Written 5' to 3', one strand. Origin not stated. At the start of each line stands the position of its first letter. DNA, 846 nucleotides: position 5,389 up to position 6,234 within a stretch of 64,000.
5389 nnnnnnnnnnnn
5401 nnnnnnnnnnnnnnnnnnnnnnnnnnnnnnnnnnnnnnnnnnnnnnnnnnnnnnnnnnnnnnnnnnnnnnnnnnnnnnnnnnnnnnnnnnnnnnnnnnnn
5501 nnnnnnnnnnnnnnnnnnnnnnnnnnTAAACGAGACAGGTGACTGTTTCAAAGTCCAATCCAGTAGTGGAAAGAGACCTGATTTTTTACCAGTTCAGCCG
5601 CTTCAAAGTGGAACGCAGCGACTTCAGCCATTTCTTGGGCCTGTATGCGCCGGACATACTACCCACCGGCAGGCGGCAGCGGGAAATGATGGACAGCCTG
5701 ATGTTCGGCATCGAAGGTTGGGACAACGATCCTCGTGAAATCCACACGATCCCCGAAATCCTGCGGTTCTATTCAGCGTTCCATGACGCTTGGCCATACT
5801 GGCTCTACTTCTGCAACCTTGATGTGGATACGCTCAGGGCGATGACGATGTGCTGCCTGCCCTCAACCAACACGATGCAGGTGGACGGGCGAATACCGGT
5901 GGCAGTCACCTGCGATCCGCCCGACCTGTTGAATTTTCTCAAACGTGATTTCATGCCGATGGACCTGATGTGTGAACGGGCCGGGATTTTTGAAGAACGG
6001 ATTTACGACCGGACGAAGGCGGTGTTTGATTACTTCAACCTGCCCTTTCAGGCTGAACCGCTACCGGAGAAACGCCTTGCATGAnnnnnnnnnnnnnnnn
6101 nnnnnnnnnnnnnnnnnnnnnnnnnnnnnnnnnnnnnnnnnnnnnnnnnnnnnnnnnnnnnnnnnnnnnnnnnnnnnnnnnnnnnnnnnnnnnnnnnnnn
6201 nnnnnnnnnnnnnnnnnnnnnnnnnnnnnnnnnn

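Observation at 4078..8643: Candidate uncharacterised module: GHKL-ATPase/HExxH fusion, small conserved protein and GIY-YIG-like protein, converging on RecD2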

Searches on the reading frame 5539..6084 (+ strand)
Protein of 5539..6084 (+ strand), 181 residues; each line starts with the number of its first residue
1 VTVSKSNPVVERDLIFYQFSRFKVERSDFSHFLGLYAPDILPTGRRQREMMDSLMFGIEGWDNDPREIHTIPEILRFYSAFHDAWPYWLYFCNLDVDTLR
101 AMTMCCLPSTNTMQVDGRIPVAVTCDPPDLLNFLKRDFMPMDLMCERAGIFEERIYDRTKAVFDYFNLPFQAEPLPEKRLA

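Call 4: search_protein_families(library=pfam, proteins=[window:5539-6084:+], max_evalue=0.1)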
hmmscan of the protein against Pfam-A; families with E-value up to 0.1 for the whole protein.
window:5539-6084:+ (181 aa): 0 families

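Call 5: search_protein_families(library=padloc, proteins=[window:5539-6084:+], max_evalue=0.1)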
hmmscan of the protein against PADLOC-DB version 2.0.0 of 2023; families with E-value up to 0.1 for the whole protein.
window:5539-6084:+ (181 aa): 0 families

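Call 8: search_protein_families(library=ncbifam, proteins=[window:5539-6084:+], max_evalue=0.1)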
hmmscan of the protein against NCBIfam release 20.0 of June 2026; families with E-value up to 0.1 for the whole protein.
window:5539-6084:+ (181 aa): 0 families

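Call 9: search_protein_families(library=phrogs, proteins=[window:5539-6084:+], max_evalue=0.1)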
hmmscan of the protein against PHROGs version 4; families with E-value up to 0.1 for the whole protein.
window:5539-6084:+ (181 aa): 0 families

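Call 11: find_homologous_proteins(query=window:5539-6084:+)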
Query window:5539-6084:+ (181 aa): 703 proteins with E <= 0.001 among 722 candidates; the best 120 are listed.
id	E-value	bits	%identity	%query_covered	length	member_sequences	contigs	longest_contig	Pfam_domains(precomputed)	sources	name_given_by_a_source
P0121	5.0e-116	403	99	95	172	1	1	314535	-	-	-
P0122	2.2e-96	339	84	93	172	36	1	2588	-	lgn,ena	-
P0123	6.5e-95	334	83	94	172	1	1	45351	-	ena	-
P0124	1.6e-93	330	84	93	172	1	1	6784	-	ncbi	-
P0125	8.2e-93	328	82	94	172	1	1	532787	-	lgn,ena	-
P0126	5.5e-92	325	80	94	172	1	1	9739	-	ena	-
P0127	2.2e-91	323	77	94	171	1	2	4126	-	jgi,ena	-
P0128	2.4e-91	323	78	94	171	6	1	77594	-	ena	-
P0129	5.9e-91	322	76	94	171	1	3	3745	-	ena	-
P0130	7.8e-91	321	77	94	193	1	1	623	-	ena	-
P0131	1.9e-90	320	75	94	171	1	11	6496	-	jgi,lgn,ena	-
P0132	2.3e-90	320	78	94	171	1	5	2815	-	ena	-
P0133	5.1e-90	318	78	93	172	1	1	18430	-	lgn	-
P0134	9.7e-90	318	80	91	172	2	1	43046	-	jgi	jgi:hypothetical protein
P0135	2.1e-89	316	78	93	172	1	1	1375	-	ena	-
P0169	8.0e-84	298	76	91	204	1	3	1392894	PF02810.22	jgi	jgi:hypothetical protein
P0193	2.2e-82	294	73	92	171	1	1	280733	-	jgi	-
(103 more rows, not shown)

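Call 15: find_encoding_contigs(protein=P0125, flank=8000, max_places=2)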
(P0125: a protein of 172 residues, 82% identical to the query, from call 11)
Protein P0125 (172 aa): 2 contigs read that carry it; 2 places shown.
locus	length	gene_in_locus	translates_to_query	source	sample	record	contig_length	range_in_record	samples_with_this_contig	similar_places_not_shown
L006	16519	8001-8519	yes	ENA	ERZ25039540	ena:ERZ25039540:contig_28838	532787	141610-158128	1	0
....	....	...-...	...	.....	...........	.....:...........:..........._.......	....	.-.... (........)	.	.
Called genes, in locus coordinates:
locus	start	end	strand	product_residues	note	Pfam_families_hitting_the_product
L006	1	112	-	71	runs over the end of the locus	-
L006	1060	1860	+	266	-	-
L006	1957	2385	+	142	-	PF00355:Rieske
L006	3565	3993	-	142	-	PF00072:Response_reg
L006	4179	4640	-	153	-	-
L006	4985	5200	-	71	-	-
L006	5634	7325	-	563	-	PF00515:TPR_1 (faint), PF07719:TPR_2 (faint), PF07721:TPR_4 (faint), PF14559:TPR_19 (weak), PF13424:TPR_12, PF13414:TPR_11 (weak), PF13432:TPR_16 (weak), PF14559:TPR_19 (weak), +8 more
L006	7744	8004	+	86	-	PF13443:HTH_26 (weak), PF13560:HTH_31, PF01381:HTH_3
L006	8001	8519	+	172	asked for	-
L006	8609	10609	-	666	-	PF11667:DUF3267, PF13371:TPR_9 (faint), PF07719:TPR_2 (faint), PF13174:TPR_6 (faint), PF13181:TPR_8 (faint), PF13414:TPR_11 (faint), PF13432:TPR_16 (weak), PF00515:TPR_1 (weak), +5 more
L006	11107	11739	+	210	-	-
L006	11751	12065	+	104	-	-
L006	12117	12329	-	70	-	PF13443:HTH_26 (weak), PF13560:HTH_31, PF01381:HTH_3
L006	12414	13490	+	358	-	-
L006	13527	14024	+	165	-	-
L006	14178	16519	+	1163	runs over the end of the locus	PF09286:Pro-kuma_activ, PF07679:I-set, PF13895:Ig_2 (faint), PF13927:Ig_3, PF07679:I-set, PF13927:Ig_3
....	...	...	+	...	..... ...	-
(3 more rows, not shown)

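Call 16: find_encoding_contigs(protein=P0169, flank=8000, max_places=2)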
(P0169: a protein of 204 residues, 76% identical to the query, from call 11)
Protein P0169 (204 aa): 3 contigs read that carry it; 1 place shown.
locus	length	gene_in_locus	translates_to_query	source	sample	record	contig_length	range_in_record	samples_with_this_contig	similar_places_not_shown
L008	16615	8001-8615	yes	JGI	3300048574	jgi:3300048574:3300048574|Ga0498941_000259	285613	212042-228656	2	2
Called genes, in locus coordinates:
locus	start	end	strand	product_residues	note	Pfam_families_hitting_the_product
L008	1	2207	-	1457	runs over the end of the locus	PF00817:IMS, PF11799:IMS_C, PF02811:PHP, PF07733:DNA_pol3_alpha, PF17657:DNA_pol3_finger, PF14579:HHH_6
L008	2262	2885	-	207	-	PF01726:LexA_DNA_bind, PF00717:Peptidase_S24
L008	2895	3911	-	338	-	PF01904:DUF72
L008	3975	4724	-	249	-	PF04471:Mrr_cat, PF13156:Mrr_cat_2 (weak), PF22722:NA-iREase1, PF01396:Zn_ribbon_Top1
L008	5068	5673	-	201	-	PF27257:HI_0787_N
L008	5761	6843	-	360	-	PF13429:TPR_15, PF14559:TPR_19, PF12895:ANAPC3 (weak), PF23914:TPR_CcmH_CycH, PF00515:TPR_1 (weak), PF13432:TPR_16, PF13424:TPR_12, PF13432:TPR_16, +17 more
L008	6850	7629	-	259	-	-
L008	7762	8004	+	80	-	PF13560:HTH_31, PF01381:HTH_3, PF13443:HTH_26 (weak)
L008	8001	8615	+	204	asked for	PF02810:SEC-C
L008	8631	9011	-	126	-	PF09685:MamF_MmsF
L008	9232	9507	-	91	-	PF13560:HTH_31, PF12844:HTH_19 (weak), PF13443:HTH_26 (weak), PF01381:HTH_3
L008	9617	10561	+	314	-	-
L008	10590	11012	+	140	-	-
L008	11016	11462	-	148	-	-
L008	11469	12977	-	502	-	PF11074:DUF2779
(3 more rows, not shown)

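Call 17: find_encoding_contigs(protein=P0193, flank=8000, max_places=2)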
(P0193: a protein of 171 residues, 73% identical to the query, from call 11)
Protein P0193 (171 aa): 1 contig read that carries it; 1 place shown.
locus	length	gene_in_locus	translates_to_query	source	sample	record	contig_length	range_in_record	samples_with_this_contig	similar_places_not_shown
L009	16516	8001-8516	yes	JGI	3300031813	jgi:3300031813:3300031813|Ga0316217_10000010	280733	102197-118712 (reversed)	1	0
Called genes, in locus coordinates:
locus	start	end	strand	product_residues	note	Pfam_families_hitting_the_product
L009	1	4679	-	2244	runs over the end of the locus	PF13195:DUF4011, PF13604:AAA_30 (faint), PF13245:AAA_19 (faint), PF13086:AAA_11 (weak), PF13087:AAA_12, PF18741:MTES_1575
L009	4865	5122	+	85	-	-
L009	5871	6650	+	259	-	-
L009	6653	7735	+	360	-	PF07719:TPR_2 (faint), PF14559:TPR_19 (weak), PF23914:TPR_CcmH_CycH (weak), PF13432:TPR_16, PF13424:TPR_12, PF13428:TPR_14 (weak), PF13432:TPR_16, PF14559:TPR_19, +10 more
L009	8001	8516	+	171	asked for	-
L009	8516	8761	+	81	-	-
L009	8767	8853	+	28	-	-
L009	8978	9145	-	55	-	-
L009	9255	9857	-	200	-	-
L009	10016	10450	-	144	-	-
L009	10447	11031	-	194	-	-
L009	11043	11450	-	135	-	-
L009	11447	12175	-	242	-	-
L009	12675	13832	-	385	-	-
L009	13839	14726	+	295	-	PF02321:OEP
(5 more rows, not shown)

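Call 29: search_solved_structures(query=A2, max_evalue=5, show_alignments=1)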
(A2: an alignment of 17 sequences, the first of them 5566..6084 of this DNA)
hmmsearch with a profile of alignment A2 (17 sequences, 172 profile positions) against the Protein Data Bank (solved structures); distinct sequences matched with E-value up to 5: 0.

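Call 44: predict_structure(alignment_id=A2)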
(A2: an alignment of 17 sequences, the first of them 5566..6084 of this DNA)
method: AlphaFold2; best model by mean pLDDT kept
length: 172 residues; sequences in the alignment: 17
mean_pLDDT: 57.9   pTM: 0.56
mean pLDDT of the five models: 57.9, 56.9, 55.0, 46.5, 42.8
residues with pLDDT >= 90: 0; 70-90: 41; 50-70: 79; < 50: 52
segments of 3 or more residues with pLDDT < 50: 84-130, 170-172
pLDDT, mean of each block of 10 residues (from residue 1): 60 76 73 60 67 69 69 64 50 39 30 35 45 54 65 72 62 41
secondary structure, 60 per line:
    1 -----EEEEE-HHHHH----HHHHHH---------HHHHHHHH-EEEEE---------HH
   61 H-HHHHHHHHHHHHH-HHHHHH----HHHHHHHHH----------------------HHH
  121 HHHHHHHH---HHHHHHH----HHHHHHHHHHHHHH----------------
elements in order: E6-10 H12-16 H21-26 H36-43 E45-49 H63-75 H77-82 H87-95 H118-128 H132-138 H143-156
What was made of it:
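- Tried and rejected: Structure of B. The AF2 model was poor (pLDDT 58, call 44).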

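Call 46: find_related_loci(query=A2, collection=metagenome_contigs, flank=6000)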
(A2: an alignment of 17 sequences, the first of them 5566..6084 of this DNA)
Query A2 (172 aa) in metagenome_contigs; peptide patterns used: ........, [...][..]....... (x = any residue, [..] = any of these).
400 stretches matched a pattern; 294 encode a relative of the query (tblastn E <= 1e-3); the best 80 are kept; 80 distinct loci.
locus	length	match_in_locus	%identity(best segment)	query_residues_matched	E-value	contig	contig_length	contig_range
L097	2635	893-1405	83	1-171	2e-100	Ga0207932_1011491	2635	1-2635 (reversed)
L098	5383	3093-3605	83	1-171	6e-97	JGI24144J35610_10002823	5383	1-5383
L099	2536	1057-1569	82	1-171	1e-97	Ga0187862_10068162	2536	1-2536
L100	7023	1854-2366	76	1-171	2e-92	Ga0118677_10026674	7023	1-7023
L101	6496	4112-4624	76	1-171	2e-92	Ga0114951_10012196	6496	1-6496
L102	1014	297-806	78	1-170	8e-100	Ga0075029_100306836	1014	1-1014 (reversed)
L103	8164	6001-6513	76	1-171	3e-91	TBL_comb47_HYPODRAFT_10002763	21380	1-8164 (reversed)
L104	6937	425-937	77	1-171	3e-91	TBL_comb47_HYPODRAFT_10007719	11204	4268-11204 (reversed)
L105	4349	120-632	75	1-171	4e-90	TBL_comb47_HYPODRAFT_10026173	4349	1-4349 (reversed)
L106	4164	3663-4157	78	1-165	9e-90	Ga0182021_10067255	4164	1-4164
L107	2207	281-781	80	1-167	2e-92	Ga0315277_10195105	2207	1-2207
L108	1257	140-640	78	1-167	8e-95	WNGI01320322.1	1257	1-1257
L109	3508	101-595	77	1-165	2e-88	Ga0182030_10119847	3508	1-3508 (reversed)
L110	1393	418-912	78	1-165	5e-93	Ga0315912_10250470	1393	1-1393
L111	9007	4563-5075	74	1-171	1e-86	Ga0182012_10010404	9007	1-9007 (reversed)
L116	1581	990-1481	76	1-164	6e-91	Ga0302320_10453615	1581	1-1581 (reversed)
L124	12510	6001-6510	72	1-170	4e-85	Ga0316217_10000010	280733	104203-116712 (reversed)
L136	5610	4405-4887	77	1-161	5e-84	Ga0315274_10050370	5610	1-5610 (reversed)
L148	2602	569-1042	78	4-161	1e-83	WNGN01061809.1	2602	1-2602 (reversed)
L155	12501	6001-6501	74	1-167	2e-81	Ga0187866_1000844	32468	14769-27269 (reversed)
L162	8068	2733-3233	72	1-167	9e-81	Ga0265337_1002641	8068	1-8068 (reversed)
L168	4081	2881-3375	70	5-169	2e-80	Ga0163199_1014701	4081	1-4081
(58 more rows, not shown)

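Call 50: fold_search(model_id=the predicted structure, library=pdb)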
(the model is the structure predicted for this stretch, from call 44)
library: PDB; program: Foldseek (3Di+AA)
matches with E <= 10: 24; with E <= 0.001: 0
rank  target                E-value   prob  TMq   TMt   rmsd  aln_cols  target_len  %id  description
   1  6ran_A                2.8e+00  0.04  0.12  0.05  17.1       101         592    9  Heterodimeric ABC exporter TmrAB in inward-facing wide conformation (released 2019-07-31)
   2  3p14_C                3.2e+00  0.06  0.21  0.11  14.3       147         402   13  Crystal structure of L-rhamnose isomerase with a novel high thermo-stability from Bacillus halodurans (released 2010-11-24)
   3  3p1j_A                4.4e+00  0.03  0.17  0.15  14.6       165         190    8  Crystal structure of human GTPase IMAP family member 2 in the nucleotide-free state (released 2010-10-13)
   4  3uu0_A                4.6e+00  0.04  0.17  0.09  14.9       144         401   12  Crystal structure of L-rhamnose isomerase from Bacillus halodurans in complex with Mn (released 2012-02-01)
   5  8rbz_d                4.6e+00  0.03  0.17  0.07  17.6       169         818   13  Structure of Integrator-PP2A-SOSS-CTD post-termination complex (released 2024-02-07)
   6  4lun                  4.9e+00  0.04  0.16  0.10  19.1       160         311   12  Structure of the N-terminal mIF4G domain from S. cerevisiae Upf2, a protein involved in the degradation of mRNAs contain (released 2014-07-30)
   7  9hr5_B                5.4e+00  0.02  0.18  0.11  21.1       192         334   11  Salmonella enterica Lamassu LmuA nuclease tetramer bound to DNA duplex (released 2025-10-01)
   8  6raf_A                6.0e+00  0.02  0.12  0.05  16.8       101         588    9  Heterodimeric ABC exporter TmrAB in inward-facing narrow conformation under turnover conditions (released 2019-07-31)
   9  8zmd_A                6.4e+00  0.02  0.19  0.15  17.0       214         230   13  Protease-activated receptor-2 (PAR2)/Gq complex (released 2025-05-28)
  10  7ycx_D                6.4e+00  0.02  0.16  0.06  18.4       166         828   13  The structure of INTAC-PEC complex (released 2023-03-15)
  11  1obl_A                6.7e+00  0.02  0.16  0.09  16.2       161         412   11  crystal structure of the S133A mutant of Malonamidase E2 complexed with malonate from Bradyrhizobium japonicum (released 2004-02-13)
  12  4mup_B                7.1e+00  0.04  0.20  0.14   8.0       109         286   12  Crystal structure of Agrobacterium tumefaciens ATU3138 (EFI target 505157), apo structure (released 2014-01-29)
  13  2z6e_C                7.4e+00  0.04  0.19  0.10  18.4       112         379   10  Crystal Structure of Human DAAM1 FH2 (released 2008-05-27)
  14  6of0_A                7.8e+00  0.02  0.16  0.15  16.8       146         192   10  Structural basis for multidrug recognition and antimicrobial resistance by MTRR, an efflux pump regulator from Neisser (released 2019-07-31)
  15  6of0_C                7.8e+00  0.02  0.15  0.13  17.8       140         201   10  Structural basis for multidrug recognition and antimicrobial resistance by MTRR, an efflux pump regulator from Neisser (released 2019-07-31)
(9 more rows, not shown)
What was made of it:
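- Tried and rejected: Foldseek found nothing (best E 2.8, call 50).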

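Call 55: search_protein_representatives(alignment_id=A2)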
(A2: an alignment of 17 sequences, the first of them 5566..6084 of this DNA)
Query: 17 sequences, 172 profile positions. Proteins with E-value up to 0.001 (for the whole library): 1626; up to 1e-10: 481; up to 1e-30: 63. The best 150 are listed.
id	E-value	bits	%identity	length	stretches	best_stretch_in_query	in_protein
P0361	1.4e-69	249.7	-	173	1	2-167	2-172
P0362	6.9e-67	240.9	-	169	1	2-166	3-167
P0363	7.4e-65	234.3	-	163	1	1-159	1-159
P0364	3.2e-63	229.0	-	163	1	1-122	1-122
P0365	1.7e-62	226.6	-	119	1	1-112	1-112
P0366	7.5e-62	224.5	-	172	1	1-167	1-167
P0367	4.8e-59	215.4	-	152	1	15-162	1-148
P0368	2.2e-53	197.0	-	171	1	3-168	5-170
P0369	1.7e-50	187.6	-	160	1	2-128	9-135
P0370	1.7e-48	181.0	-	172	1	1-168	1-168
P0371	9.5e-47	175.4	-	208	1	1-96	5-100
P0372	1.2e-46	175.0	-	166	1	2-133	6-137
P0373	1.3e-46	174.9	-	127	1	60-166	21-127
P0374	3.8e-46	173.4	-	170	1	2-166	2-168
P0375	6.9e-46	172.6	-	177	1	33-166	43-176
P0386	1.7e-41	158.3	-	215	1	4-162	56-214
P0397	3.3e-38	147.6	-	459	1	7-165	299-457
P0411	6.7e-35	136.8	-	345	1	6-162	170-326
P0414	5.0e-33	130.7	-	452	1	7-158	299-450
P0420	8.7e-32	126.6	-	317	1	5-168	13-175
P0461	1.9e-25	106.0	-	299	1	5-158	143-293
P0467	4.2e-25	104.9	-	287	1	7-160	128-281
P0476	7.2e-24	100.9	-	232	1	4-110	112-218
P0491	1.1e-22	97.1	-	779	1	6-141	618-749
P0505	1.8e-21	93.1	-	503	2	6-131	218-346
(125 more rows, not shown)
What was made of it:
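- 5566..6084 (+): Gene B, 172 aa (the alternative GTG start at 5539 would give 181 aa). A distant member of the Crr6/DUF1817 (PF08847) superfamily. It is the anchor gene of the ordered string seen in Verrucomicrobia-type contigs. Some relatives carry a C-terminal SEC-C motif. Call 55 (1626 representatives).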

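Call 56: search_protein_families(library=pfam, proteins=[P0397, P0414, P0411, P0420, P0461, P0467, P0491, P0505, P0476, P0386], max_evalue=0.01)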
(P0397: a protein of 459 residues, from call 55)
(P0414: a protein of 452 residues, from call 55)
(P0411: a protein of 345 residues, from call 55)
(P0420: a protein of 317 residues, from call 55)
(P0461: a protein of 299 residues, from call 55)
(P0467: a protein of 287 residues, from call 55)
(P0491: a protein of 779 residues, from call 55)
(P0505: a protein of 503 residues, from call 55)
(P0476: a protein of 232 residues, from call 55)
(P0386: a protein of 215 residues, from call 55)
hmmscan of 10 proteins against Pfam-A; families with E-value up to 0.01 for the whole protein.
P0397 (459 aa): 2 families
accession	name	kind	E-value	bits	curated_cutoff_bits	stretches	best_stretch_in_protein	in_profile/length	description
PF14559.12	TPR_19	-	1.6e-05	25.6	25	1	199-253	7-61/68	Tetratricopeptide repeat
PF13428.12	TPR_14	-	0.00057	20.8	23.5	1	218-260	2-44/44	Tetratricopeptide repeat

P0414 (452 aa): 3 families
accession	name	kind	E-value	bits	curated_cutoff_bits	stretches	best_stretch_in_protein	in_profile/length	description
PF14559.12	TPR_19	-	4.9e-05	24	25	1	201-259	7-64/68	Tetratricopeptide repeat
PF08847.16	Crr6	-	0.00021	21.5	25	1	345-383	44-82/150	Chlororespiratory reduction 6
PF13371.12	TPR_9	-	0.00069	20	35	0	196-254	6-64/73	Tetratricopeptide repeat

P0411 (345 aa): 0 families

P0420 (317 aa): 0 families

P0461 (299 aa): 0 families

P0467 (287 aa): 0 families

P0491 (779 aa): 1 family
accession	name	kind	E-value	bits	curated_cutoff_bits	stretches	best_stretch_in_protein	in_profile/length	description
PF20012.4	GAP1-N1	-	1.5e-06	28.9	27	1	1-30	70-99/101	GTPase-associated protein 1, N-terminal domain type 1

P0505 (503 aa): 1 family
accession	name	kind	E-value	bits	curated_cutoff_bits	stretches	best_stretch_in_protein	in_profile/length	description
PF08847.16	Crr6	-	6.1e-05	23.2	25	0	26-102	4-75/150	Chlororespiratory reduction 6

P0476 (232 aa): 0 families

P0386 (215 aa): 1 family
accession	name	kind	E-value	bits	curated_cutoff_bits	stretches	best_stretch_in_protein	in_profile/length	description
PF08847.16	Crr6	-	0.00027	21.1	25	1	105-208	44-141/150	Chlororespiratory reduction 6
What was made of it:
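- B domains are fused to TPR and to a GAP1-N1-bearing protein elsewhere (call 56).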

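Call 58: search_protein_families(library=pfam, alignment_id=A4, max_evalue=0.05)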
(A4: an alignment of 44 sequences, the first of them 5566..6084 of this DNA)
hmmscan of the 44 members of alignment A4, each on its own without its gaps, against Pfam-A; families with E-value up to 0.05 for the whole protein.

A. member 1, window:5566-6084:+ (172 aa): 0 families

B. families by the number of members that match (of 44 scanned): 6 families
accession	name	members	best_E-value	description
PF08847.16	Crr6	15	6.3e-11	Chlororespiratory reduction 6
PF05393.16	Hum_adeno_E3A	1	0.004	Human adenovirus early E3A glycoprotein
PF19581.5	Glyoxalase_7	1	0.0067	Glyoxalase superfamily protein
PF13523.12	Acetyltransf_8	1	0.028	Acetyltransferase (GNAT) domain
PF24618.1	LTN1_E3_ligase_5th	1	0.035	Listerin HEAT repeat region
PF21016.3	RlmN_N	1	0.037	Ribosomal RNA large subunit methyltransferase N-terminal domain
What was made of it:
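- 5566..6084 (+): Call 58 (15 of 44 relatives match Crr6, best 6e-11; the window protein itself does not).
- On Crr6 / DUF1817 (PF08847) (gene B): The window protein has no hit (calls 4, 58). Fifteen of 44 diverse relatives do, best 6.3e-11 (call 58), so the link is transitive.
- Closest known: CRR6 / DUF1817. Same: Fifteen of 44 diverse B-family members match PF08847, best at 6.3e-11 (call 58).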
